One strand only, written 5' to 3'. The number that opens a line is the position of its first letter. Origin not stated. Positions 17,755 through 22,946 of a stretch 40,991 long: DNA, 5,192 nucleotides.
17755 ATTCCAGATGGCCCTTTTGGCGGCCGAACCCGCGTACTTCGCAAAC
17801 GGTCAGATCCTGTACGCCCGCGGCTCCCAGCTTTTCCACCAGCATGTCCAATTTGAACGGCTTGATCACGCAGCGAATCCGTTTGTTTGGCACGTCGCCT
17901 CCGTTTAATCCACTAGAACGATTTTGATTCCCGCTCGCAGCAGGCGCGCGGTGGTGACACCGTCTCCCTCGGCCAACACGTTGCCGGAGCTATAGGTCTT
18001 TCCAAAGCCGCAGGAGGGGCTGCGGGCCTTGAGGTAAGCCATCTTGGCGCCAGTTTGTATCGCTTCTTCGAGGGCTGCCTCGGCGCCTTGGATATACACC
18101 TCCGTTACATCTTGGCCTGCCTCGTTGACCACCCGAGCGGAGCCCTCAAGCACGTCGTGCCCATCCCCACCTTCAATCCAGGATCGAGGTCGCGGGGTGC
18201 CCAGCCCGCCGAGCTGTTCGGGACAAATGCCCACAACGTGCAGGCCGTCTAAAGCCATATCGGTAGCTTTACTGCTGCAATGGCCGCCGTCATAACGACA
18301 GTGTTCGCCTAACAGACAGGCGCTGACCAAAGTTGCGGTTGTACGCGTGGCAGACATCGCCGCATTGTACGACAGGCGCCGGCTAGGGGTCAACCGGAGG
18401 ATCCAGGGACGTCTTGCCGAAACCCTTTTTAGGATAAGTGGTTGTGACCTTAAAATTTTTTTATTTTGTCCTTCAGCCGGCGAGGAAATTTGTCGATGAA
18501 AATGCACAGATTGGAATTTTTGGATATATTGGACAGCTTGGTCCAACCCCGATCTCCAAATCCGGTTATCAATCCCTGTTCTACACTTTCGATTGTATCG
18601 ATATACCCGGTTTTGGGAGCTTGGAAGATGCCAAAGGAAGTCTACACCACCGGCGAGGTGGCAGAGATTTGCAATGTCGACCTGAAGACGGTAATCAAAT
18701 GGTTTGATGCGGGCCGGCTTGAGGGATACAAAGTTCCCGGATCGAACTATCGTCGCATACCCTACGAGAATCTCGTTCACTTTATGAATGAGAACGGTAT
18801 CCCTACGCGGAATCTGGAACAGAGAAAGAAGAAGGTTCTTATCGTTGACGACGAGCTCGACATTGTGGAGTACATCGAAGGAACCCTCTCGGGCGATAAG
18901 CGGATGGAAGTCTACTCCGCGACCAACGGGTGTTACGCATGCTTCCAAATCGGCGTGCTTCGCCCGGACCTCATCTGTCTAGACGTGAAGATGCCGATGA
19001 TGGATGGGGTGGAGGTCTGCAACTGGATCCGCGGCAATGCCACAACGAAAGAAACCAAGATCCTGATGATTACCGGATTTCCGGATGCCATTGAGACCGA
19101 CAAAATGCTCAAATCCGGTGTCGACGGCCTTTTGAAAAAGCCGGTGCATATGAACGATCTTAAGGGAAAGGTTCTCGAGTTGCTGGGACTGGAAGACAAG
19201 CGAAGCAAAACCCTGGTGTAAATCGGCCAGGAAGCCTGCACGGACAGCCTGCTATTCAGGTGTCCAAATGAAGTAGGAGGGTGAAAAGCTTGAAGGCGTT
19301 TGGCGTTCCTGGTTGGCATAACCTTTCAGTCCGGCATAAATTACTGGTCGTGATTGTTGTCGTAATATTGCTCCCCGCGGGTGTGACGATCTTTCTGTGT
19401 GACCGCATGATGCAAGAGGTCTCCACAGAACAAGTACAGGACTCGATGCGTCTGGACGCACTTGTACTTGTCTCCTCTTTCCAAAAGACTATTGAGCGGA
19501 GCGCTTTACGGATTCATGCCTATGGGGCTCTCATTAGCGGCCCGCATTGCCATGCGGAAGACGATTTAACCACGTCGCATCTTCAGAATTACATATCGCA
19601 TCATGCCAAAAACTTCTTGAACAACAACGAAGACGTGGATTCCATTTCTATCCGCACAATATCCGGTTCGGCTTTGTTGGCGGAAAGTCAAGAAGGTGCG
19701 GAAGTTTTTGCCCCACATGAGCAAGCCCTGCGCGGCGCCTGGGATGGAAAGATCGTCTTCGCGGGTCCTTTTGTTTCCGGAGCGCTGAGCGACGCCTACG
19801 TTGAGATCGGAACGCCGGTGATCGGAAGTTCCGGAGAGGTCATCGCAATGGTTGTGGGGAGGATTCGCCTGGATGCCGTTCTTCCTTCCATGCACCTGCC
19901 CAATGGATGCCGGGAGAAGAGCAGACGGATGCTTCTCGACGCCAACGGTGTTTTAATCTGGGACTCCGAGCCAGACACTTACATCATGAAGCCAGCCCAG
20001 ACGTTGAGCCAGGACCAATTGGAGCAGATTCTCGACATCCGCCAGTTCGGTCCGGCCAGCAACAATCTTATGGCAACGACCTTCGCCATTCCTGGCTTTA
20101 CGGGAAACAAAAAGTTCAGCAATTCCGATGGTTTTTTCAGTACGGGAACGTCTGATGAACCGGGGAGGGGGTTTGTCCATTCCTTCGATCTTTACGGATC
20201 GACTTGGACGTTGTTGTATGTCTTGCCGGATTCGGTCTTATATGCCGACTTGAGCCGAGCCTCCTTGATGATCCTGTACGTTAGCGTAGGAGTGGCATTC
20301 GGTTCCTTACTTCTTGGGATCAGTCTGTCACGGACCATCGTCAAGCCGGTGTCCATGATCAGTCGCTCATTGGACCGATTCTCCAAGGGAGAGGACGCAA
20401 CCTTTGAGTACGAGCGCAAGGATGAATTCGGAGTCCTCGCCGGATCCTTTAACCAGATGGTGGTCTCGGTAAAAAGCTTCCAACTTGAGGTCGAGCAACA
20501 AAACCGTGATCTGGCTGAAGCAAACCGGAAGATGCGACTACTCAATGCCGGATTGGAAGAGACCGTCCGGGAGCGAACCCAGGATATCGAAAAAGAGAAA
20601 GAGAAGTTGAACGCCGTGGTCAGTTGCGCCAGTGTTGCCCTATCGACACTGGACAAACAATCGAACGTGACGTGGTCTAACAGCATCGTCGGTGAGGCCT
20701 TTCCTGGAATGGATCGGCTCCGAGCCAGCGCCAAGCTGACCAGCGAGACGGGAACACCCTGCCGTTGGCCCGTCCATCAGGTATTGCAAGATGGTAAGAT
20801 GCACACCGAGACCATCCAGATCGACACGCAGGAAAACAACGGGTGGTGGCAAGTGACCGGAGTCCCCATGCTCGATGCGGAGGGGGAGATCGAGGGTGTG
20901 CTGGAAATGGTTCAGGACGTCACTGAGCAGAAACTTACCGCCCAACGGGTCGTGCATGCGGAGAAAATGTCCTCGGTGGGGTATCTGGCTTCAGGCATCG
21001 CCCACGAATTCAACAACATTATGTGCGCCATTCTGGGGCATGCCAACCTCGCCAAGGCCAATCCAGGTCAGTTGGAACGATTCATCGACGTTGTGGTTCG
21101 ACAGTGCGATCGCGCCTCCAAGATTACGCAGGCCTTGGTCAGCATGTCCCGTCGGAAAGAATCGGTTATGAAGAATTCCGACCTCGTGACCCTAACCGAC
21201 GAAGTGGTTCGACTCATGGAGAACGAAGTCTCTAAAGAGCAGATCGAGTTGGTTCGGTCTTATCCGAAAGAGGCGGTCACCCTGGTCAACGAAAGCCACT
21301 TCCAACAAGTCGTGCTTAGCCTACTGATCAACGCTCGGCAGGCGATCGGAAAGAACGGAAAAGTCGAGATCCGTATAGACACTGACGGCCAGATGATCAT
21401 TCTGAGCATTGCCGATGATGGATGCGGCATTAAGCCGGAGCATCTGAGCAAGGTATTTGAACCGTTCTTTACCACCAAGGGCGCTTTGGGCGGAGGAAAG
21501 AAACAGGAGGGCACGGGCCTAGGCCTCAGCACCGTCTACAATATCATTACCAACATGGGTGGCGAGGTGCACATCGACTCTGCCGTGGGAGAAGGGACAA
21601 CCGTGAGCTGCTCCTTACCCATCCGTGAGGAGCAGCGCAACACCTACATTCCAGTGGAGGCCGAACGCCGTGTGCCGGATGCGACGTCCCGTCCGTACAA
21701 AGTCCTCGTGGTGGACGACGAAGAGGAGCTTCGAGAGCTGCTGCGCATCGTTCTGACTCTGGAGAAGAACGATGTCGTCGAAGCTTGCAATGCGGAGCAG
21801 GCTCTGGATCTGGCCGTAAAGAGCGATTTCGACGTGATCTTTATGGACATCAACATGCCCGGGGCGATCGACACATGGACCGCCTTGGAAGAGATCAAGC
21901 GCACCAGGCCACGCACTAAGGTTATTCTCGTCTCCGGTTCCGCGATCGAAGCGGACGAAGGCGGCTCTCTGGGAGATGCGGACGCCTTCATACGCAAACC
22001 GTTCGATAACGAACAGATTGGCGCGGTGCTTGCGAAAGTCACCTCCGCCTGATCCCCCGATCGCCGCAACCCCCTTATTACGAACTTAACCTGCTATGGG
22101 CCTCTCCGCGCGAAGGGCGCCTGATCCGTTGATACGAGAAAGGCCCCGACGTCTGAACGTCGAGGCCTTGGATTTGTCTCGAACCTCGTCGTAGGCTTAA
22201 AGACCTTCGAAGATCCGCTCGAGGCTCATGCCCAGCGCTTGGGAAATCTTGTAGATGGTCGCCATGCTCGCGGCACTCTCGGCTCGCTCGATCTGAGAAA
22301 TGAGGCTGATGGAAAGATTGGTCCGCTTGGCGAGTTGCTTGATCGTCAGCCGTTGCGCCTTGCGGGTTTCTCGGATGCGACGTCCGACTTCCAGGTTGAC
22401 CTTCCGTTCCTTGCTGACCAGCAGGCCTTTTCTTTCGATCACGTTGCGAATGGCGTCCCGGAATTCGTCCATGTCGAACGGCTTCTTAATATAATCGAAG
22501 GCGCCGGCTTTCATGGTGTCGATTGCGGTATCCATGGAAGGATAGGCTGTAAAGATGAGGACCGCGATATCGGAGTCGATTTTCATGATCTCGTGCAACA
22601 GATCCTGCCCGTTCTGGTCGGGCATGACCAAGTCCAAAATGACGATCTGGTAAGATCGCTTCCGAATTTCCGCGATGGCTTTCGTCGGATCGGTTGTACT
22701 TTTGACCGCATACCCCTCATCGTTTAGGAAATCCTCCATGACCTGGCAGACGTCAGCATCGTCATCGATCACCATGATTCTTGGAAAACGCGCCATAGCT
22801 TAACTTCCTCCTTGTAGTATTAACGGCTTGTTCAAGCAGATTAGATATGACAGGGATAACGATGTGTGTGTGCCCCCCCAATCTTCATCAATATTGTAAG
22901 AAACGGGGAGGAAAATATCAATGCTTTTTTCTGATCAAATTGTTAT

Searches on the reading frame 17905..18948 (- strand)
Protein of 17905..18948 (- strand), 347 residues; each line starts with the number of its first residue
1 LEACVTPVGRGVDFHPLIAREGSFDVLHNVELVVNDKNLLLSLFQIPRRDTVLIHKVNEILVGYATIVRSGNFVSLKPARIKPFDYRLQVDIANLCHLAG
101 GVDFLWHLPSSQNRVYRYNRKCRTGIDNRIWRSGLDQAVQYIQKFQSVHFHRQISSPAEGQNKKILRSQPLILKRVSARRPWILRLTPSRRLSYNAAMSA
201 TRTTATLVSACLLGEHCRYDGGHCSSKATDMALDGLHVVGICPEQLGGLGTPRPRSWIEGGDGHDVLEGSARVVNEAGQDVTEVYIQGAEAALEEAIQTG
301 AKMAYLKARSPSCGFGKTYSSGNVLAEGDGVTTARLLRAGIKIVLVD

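Call 7: search_protein_families(library=pfam, proteins=[window:17905-18948:-], max_evalue=0.01)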
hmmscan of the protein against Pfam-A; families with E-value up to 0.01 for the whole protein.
window:17905-18948:- (347 aa): 1 family
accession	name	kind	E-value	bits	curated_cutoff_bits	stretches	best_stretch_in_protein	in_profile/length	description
PF04463.17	2-thiour_desulf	-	7.6e-36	123.7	34.7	1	207-344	2-137/141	2-thiouracil desulfurase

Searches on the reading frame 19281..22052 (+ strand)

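Call 7: search_protein_families(library=pfam, proteins=[window:19281-22052:+], max_evalue=0.01)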
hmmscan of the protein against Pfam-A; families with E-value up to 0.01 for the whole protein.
window:19281-22052:+ (923 aa): 8 families
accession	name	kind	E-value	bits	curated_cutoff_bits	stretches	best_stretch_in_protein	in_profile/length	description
PF02518.31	HATPase_c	-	9.2e-25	87.7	26.4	1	671-782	3-110/111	Histidine kinase-, DNA gyrase B-, and HSP90-like ATPase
PF00072.30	Response_reg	-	7.5e-20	71.6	30.2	1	808-915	1-108/111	Response regulator receiver domain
PF08448.16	PAS_4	-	7.5e-08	33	23.1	1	457-551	11-109/110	PAS fold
PF00512.31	HisKA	-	1.3e-07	32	26.9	1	568-626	4-64/66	His Kinase A (phospho-acceptor) domain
PF00672.30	HAMP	-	1.7e-07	31.9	25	1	349-396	2-50/53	HAMP domain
PF02743.24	dCache_1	-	0.00011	22.3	45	1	95-243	44-192/240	Cache domain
PF13596.12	PAS_10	-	0.00035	21.6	22.1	1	500-548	60-106/106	PAS domain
PF13589.12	HATPase_c_3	-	0.0025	18.3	25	1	674-734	3-62/137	Histidine kinase-, DNA gyrase B-, and HSP90-like ATPase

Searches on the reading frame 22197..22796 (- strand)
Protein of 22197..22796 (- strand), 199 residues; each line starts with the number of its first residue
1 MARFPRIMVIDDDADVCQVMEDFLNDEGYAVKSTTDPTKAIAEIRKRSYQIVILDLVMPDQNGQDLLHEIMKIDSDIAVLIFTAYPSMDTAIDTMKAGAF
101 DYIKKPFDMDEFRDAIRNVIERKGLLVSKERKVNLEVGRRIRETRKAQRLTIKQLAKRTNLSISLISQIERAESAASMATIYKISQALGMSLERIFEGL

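Call 7: search_protein_families(library=pfam, proteins=[window:22197-22796:-], max_evalue=0.01)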
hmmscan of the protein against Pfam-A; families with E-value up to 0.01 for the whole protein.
window:22197-22796:- (199 aa): 9 families
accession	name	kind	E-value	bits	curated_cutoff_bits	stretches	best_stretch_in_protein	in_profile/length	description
PF00072.30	Response_reg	-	5.5e-28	97.8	30.2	1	7-117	1-111/111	Response regulator receiver domain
PF01381.28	HTH_3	-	2.9e-12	46.8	23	1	141-193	1-53/55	Helix-turn-helix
PF13560.12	HTH_31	-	6.2e-09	36.5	27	1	136-192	1-58/64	Helix-turn-helix domain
PF12844.13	HTH_19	-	1.6e-08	34.8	30.2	1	138-197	1-60/64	Helix-turn-helix domain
PF13443.12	HTH_26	-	1.1e-05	26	22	1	140-196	1-58/63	Cro/C1-type HTH DNA-binding domain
PF13413.12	HTH_25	-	6.5e-05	23.1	24.6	1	141-176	2-37/62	Helix-turn-helix domain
PF04545.22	Sigma70_r4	-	0.0023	17.9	24.1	0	145-171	16-42/50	Sigma-70, region 4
PF13412.12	HTH_24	-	0.0037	17.3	21.9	0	145-168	13-36/48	Winged helix-turn-helix DNA-binding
PF13744.12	HTH_37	-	0.0086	16.3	27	0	132-190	14-73/80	Helix-turn-helix domain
